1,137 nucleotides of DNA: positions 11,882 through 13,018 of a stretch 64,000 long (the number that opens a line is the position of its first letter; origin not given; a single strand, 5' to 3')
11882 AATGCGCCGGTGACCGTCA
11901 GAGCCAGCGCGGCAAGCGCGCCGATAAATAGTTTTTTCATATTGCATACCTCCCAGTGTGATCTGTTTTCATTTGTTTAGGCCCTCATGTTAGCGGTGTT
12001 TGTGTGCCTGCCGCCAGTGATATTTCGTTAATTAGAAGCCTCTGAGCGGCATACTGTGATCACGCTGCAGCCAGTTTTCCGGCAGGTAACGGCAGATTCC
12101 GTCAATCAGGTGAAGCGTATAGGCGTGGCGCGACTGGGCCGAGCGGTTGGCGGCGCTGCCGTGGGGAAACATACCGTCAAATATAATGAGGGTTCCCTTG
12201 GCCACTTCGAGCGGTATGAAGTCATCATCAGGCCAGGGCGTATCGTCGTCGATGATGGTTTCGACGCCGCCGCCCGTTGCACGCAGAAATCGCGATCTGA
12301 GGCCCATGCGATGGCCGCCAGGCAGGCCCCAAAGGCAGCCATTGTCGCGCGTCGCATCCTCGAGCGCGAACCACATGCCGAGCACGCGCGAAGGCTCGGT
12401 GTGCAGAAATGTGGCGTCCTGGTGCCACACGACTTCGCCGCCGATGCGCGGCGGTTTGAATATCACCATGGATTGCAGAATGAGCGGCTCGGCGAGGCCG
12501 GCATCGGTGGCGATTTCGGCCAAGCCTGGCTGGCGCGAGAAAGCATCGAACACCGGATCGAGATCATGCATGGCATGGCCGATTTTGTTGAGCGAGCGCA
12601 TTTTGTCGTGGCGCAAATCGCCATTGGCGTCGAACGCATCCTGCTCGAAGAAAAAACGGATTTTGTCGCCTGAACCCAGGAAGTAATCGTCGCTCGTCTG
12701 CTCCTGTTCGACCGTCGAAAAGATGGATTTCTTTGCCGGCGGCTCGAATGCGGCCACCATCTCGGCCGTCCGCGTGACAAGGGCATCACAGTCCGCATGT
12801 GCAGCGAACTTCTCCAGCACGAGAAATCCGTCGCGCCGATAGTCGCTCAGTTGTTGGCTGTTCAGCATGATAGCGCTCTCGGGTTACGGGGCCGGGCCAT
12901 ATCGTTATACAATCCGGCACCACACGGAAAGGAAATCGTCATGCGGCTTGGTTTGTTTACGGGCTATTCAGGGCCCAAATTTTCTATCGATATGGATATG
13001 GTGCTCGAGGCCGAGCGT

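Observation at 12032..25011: Regulator-less oxidative catabolic cluster for an unknown, probably N-containing, carboxylate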

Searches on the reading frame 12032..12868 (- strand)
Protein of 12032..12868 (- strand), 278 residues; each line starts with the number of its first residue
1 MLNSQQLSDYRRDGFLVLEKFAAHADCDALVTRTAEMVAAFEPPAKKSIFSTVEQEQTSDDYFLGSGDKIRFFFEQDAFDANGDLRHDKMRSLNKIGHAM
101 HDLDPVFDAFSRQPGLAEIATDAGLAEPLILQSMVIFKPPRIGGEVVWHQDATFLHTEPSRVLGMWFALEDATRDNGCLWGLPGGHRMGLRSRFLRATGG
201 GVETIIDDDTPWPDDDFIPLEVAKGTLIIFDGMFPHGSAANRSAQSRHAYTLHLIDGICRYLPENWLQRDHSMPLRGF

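Call 3: search_protein_families(library=pfam, proteins=[window:12032-12868:-])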
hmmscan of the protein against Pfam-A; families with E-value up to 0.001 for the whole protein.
window:12032-12868:- (278 aa): 1 family
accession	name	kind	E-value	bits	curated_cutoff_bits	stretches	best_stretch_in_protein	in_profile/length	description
PF05721.19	PhyH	-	1.3e-46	160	22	1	10-249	1-213/213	Phytanoyl-CoA dioxygenase (PhyH)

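Call 5: search_protein_families(library=ncbifam, proteins=[window:12032-12868:-], max_evalue=0.00001)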
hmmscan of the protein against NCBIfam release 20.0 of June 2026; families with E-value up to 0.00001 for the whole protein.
window:12032-12868:- (278 aa): 3 families
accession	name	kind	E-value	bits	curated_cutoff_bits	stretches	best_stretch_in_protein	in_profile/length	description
NF052437.1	MPhHdxlPhnYGIM8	equivalog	2.5e-08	33.7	500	1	123-252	91-211/260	methylphosphonate hydroxylase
TIGR02408.1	ectoine_ThpD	equivalog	7.8e-07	28.7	336.5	0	99-188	78-171/277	ectoine hydroxylase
TIGR01762.1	chlorin-enz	subfamily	9.5e-06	25.1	226.3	0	160-187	131-158/288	chlorinating enzyme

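Call 16: search_solved_structures(query=window:12032-12868:-, max_evalue=0.00001)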
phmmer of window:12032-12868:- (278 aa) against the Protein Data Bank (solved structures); distinct sequences matched with E-value up to 0.00001: 9.
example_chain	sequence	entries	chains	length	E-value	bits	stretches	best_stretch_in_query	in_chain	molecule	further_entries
2opw_A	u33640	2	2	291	3.2e-70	240.1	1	2-274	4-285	PHYHD1 protein | Phytanoyl-CoA dioxygenase domain-containing protein 1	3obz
4xab_A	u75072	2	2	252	1.6e-14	57.4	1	121-256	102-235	EvdO2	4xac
2a1x_A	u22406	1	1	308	7.5e-13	51.8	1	130-264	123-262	Phytanoyl-CoA dioxygenase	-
7dt0_A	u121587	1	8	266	7.2e-09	38.8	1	97-246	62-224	Phytanoyl-CoA dioxygenase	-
7e01_A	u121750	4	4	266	3.7e-08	36.4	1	97-246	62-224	Phytanoyl-CoA dioxygenase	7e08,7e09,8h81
7dzz_A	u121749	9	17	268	3.9e-08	36.4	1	98-246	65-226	Phytanoyl-CoA dioxygenase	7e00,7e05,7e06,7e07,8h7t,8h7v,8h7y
4xaa_A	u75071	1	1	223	1.3e-07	34.6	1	102-250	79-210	Putative oxygenase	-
4mhr_A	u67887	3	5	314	8.6e-07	32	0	99-193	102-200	Ectoine hydroxylase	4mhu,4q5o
6ec3_A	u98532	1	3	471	2.2e-06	30.6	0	112-189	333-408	Methyltransferase domain-containing protein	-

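Call 48: find_homologous_proteins(query=window:12032-12868:-, max_evalue=1e-30)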
Query window:12032-12868:- (278 aa): 8000 proteins with E <= 1e-30 among 8000 candidates; the best 120 are listed.
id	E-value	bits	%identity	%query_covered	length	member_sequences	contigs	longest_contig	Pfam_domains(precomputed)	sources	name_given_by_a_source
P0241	6.5e-190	648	100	100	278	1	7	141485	PF05721.20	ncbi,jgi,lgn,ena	-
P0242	6.0e-160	549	85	100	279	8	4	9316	PF05721.20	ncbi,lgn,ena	-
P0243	4.5e-159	547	84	100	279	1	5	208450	PF05721.20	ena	-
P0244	2.4e-155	534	82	100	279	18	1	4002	PF05721.20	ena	-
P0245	7.4e-155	533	82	100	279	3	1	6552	PF05721.20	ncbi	-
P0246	1.7e-154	532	82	100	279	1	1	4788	PF05721.20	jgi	jgi:phytanoyl-CoA hydroxylase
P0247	3.3e-153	527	80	100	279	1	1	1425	PF05721.20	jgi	jgi:phytanoyl-CoA hydroxylase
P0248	4.3e-153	527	81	100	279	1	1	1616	PF05721.20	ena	-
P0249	9.1e-153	526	80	100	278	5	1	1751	PF05721.20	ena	-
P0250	1.2e-150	519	79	100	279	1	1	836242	PF05721.20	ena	-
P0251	2.8e-147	508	78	100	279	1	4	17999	PF05721.20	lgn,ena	-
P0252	7.2e-147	506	77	100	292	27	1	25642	PF05721.20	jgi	-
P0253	4.1e-146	504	76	100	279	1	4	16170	PF05721.20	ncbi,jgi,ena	-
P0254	2.8e-145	501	76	100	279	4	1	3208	PF05721.20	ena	-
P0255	3.7e-145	501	78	100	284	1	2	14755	PF05721.20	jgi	jgi:phytanoyl-CoA hydroxylase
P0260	8.7e-143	493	74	100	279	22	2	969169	PF05721.20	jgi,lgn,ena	-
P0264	2.3e-121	423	66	100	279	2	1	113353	PF05721.20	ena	-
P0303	2.2e-114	400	62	99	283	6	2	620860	PF05721.20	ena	-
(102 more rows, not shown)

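Call 49: find_encoding_contigs(protein=P0260, flank=7000, max_places=1)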
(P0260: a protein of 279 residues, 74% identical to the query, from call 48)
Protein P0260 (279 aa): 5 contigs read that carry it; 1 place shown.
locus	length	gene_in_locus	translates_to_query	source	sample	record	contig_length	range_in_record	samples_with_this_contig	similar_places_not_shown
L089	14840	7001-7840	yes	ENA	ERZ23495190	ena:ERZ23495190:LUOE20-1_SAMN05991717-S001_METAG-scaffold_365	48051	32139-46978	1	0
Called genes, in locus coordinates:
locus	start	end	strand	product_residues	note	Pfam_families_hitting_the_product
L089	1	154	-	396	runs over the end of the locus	PF01306:LacY_symp, PF03825:Nuc_H_symport, PF07690:MFS_1, PF12832:MFS_1_like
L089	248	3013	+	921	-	PF02739:5_3_exonuc_N, PF01367:5_3_exonuc, PF01612:DNA_pol_A_exo1, PF00476:DNA_pol_A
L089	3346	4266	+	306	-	PF01522:Polysacc_deac_1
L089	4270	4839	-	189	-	PF04403:PqiA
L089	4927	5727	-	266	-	PF03447:NAD_binding_3, PF01958:Asp_DH_C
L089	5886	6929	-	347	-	PF00296:Bac_luciferase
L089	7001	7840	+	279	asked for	PF05721:PhyH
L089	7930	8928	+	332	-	PF02608:Bmp, PF13407:Peripla_BP_4 (weak)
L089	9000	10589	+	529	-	PF00005:ABC_tran, PF13304:AAA_21 (faint), PF00005:ABC_tran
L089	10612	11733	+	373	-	PF02653:BPD_transp_2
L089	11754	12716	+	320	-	PF02653:BPD_transp_2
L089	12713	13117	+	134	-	PF00383:dCMP_cyt_deam_1, PF08211:dCMP_cyt_deam_2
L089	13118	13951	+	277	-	PF01048:PNP_UDP_1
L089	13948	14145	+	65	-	-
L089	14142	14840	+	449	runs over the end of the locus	PF02885:Glycos_trans_3N, PF00591:Glycos_transf_3, PF07831:PYNP_C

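Call 50: find_encoding_contigs(protein=P0264, flank=7000, max_places=1)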
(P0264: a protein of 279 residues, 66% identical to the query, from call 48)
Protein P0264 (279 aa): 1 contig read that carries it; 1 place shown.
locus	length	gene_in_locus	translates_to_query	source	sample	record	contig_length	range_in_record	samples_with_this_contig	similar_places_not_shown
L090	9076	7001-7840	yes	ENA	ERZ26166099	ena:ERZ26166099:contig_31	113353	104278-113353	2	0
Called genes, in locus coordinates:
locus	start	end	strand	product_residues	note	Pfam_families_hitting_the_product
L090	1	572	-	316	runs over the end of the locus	PF03330:DPBB_1, PF05036:SPOR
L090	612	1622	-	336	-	PF13406:SLT_2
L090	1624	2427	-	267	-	PF02698:DUF218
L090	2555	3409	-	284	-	PF02668:TauD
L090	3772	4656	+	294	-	PF13365:Trypsin_2, PF13180:PDZ_2, PF17820:PDZ_6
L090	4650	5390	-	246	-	PF00857:Isochorismatase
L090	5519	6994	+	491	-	PF10423:AMNp_N, PF01048:PNP_UDP_1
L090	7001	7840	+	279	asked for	PF05721:PhyH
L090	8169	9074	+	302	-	?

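Call 51: find_encoding_contigs(protein=P0303, flank=7000, max_places=1)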
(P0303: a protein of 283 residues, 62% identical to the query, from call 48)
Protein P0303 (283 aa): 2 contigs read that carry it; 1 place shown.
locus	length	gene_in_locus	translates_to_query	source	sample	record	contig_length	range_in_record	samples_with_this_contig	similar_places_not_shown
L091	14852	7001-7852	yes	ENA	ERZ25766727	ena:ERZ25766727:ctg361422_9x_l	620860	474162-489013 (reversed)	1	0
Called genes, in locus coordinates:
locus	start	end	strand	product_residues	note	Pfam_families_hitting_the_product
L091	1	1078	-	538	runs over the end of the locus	PF03737:RraA-like, PF13011:LZ_Tnp_IS481, PF13384:HTH_23 (weak), PF13518:HTH_28, PF13551:HTH_29, PF13565:HTH_32, PF00665:rve, PF13683:rve_3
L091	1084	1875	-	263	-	PF00106:adh_short, PF08659:KR, PF13561:adh_short_C2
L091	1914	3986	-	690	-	PF05378:Hydant_A_N, PF01968:Hydantoinase_A, PF19278:Hydant_A_C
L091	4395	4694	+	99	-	-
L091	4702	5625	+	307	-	PF00749:tRNA-synt_1c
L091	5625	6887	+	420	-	PF00070:Pyr_redox (weak), PF01266:DAO, PF01593:Amino_oxidase (faint), PF03486:HI0933_like (faint), PF07992:Pyr_redox_2 (faint), PF13450:NAD_binding_8 (weak)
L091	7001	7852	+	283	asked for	PF05721:PhyH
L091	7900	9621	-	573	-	PF03924:CHASE, PF00990:GGDEF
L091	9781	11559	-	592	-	PF02538:Hydantoinase_B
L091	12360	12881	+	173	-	-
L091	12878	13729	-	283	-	PF11294:DUF3095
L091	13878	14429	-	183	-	PF00156:Pribosyltran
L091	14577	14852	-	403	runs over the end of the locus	PF26514:DUF8173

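Call 59: search_solved_structures(query=window:12032-12868:-, max_evalue=1e-50, show_alignments=1)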
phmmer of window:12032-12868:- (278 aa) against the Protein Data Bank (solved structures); distinct sequences matched with E-value up to 1e-50: 1.
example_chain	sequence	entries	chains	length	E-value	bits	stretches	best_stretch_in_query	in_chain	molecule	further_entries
2opw_A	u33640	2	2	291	3.2e-70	240.1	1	2-274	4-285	PHYHD1 protein | Phytanoyl-CoA dioxygenase domain-containing protein 1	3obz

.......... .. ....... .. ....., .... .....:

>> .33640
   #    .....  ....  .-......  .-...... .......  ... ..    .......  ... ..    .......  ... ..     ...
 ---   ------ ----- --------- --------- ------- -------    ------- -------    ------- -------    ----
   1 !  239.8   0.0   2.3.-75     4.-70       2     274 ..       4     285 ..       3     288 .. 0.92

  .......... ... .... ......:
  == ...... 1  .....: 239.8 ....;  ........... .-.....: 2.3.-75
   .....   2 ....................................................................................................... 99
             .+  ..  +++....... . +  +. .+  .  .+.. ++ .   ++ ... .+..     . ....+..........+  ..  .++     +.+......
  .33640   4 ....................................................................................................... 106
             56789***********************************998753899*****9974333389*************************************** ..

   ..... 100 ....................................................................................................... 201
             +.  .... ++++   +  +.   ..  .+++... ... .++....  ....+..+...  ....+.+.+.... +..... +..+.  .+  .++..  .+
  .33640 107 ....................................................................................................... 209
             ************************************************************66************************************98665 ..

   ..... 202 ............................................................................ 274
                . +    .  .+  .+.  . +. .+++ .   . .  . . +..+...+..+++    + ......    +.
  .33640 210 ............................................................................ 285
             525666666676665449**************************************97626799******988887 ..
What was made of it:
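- Closest known: PHYHD1/FJS 2'-O-methyl-nucleoside demethylases. Same: The alignment to human PHYHD1 is end to end (240 bits) with the HxD...H residues conserved (call 59).
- Checked: PhyH is specifically PHYHD1-like (240 bits to 2opw; calls 16, 59).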
